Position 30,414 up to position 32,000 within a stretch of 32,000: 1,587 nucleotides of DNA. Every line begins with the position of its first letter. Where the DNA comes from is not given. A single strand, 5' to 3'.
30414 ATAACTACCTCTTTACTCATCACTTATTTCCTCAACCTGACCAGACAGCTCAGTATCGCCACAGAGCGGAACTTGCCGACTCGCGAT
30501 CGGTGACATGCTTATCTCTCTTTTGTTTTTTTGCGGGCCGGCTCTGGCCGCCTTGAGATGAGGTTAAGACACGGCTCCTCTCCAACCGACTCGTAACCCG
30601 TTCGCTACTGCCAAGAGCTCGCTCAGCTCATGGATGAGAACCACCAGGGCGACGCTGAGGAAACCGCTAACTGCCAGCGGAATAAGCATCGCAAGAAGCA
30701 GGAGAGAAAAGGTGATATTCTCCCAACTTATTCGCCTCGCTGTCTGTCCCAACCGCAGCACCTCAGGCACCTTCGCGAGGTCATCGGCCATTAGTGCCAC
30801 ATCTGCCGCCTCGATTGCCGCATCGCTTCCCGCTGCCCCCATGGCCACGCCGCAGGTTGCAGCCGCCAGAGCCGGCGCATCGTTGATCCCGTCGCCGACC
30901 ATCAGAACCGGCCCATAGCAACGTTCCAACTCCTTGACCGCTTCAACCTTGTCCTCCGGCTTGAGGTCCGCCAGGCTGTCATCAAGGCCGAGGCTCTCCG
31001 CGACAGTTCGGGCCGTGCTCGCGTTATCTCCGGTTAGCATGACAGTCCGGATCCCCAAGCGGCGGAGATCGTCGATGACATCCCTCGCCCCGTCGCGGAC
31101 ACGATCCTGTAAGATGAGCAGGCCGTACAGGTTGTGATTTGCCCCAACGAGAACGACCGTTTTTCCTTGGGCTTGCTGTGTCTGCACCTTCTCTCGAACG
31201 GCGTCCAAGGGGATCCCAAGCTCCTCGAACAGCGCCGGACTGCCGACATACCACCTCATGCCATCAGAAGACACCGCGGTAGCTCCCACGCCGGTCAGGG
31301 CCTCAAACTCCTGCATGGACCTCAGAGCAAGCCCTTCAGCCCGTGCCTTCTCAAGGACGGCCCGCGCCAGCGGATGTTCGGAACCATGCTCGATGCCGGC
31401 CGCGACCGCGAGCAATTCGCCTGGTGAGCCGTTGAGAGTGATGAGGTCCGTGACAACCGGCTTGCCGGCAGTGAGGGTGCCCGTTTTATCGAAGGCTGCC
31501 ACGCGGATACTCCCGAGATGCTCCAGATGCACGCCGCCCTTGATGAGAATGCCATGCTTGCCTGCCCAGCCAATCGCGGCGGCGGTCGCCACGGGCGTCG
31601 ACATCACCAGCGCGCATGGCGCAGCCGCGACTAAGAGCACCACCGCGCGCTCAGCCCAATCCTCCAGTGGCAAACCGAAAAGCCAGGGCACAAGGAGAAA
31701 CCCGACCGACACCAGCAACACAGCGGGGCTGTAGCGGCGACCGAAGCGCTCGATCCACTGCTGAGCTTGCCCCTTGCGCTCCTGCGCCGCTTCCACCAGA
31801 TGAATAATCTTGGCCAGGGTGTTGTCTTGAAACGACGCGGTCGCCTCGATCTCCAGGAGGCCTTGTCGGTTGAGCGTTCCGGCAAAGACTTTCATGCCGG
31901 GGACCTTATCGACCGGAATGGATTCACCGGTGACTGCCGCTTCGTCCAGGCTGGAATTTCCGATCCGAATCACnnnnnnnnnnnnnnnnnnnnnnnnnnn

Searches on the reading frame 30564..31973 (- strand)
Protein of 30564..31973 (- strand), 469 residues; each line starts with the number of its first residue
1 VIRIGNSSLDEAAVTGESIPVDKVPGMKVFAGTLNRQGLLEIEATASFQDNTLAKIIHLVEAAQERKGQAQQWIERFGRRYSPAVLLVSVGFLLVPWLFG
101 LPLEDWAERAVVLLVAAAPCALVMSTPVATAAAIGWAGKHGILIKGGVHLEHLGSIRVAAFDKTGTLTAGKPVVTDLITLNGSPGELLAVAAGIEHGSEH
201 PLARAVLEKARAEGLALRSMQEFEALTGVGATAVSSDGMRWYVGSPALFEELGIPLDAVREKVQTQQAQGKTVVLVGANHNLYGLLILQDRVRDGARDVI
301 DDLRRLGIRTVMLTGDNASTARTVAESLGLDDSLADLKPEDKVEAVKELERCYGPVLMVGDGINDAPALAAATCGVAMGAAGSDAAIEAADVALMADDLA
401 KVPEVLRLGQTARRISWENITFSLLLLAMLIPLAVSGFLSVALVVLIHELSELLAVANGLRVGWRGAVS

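Call 8: search_protein_families(library=pfam, proteins=[window:30564-31973:-], max_evalue=0.001)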
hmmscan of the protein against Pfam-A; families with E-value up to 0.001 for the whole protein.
window:30564-31973:- (469 aa): 4 families
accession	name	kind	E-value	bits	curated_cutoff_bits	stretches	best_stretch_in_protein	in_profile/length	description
PF00702.32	Hydrolase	-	1.9e-40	139.7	26.4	1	156-372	1-190/191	haloacid dehalogenase-like hydrolase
PF00122.25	E1-E2_ATPase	-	2.6e-36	125.3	28.1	1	5-138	46-179/181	E1-E2 ATPase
PF12710.13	HAD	-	4.5e-06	27.6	27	1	291-369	84-188/189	haloacid dehalogenase-like hydrolase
PF08282.18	Hydrolase_3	-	1.6e-05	25.2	20.9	0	354-392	204-241/255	haloacid dehalogenase-like hydrolase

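Call 67: search_protein_families(library=ncbifam, proteins=[window:30564-31973:-], max_evalue=0.001)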
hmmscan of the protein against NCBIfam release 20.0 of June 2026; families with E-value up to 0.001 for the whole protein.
window:30564-31973:- (469 aa): 25 families
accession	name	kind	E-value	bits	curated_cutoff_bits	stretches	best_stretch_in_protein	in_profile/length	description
TIGR01525.1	ATPase-IB_hvy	subfamily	8.3e-148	493.7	346.25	1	4-462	96-560/560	heavy metal translocating P-type ATPase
TIGR01512.1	ATPase-IB2_Cd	subfamily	1.1e-126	423.5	313.5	2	3-220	90-293/494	cadmium family heavy metal-translocating P-type ATPase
NF008262.1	PRK11033.1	equivalog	9e-118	394.7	1005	1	7-462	275-727/731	zinc/cadmium/mercury/lead-transporting ATPase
NF033775.1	P_type_ZntA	exception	3.5e-107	359.5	1240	1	7-462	280-728/732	Zn(II)/Cd(II)/Pb(II) translocating P-type ATPase ZntA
TIGR01511.1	ATPase-IB1_Cu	subfamily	2.3e-95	320.5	397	1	3-444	115-516/542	copper-translocating P-type ATPase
NF007952.0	PRK10671.1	equivalog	1e-84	285.3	1316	1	3-435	366-797/838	copper-exporting P-type ATPase CopA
TIGR01494.1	ATPase_P-type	subfamily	2.9e-69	233.7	62.3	1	6-439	76-465/478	HAD-IC family P-type ATPase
TIGR01497.1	kdpB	equivalog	4e-48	164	527.9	1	5-411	147-565/675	potassium-transporting ATPase subunit KdpB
NF010609.0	PRK14010.1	equivalog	5e-43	147.3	1323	1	5-422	146-571/673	K(+)-transporting ATPase subunit B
TIGR01647.1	ATPase-IIIA_H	equivalog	5.4e-37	127.4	615.5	2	8-335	137-486/755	plasma-membrane proton-efflux P-type ATPase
TIGR01522.1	ATPase-IIA2_Ca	equivalog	1e-30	106.2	798.3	3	338-406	572-640/854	calcium-transporting P-type ATPase, PMR1-type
TIGR01657.1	P-ATPase-V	hypoth_equivalog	4.4e-27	94.1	618.25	3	335-430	784-874/1055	ATP13A2 family polyamine export P-type ATPase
TIGR01116.1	ATPase-IIA1_Ca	equivalog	1.3e-23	83.1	703.4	2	281-410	456-599/799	calcium-translocating P-type ATPase, SERCA-type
TIGR01517.1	ATPase-IIB_Ca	equivalog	3.3e-23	81.8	507.05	2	334-411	608-684/882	calcium-translocating P-type ATPase, PMCA-type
TIGR01523.1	ATPase-IID_K-Na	equivalog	2.5e-20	71.7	645.05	1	335-430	673-765/997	potassium/sodium efflux P-type ATPase, fungal-type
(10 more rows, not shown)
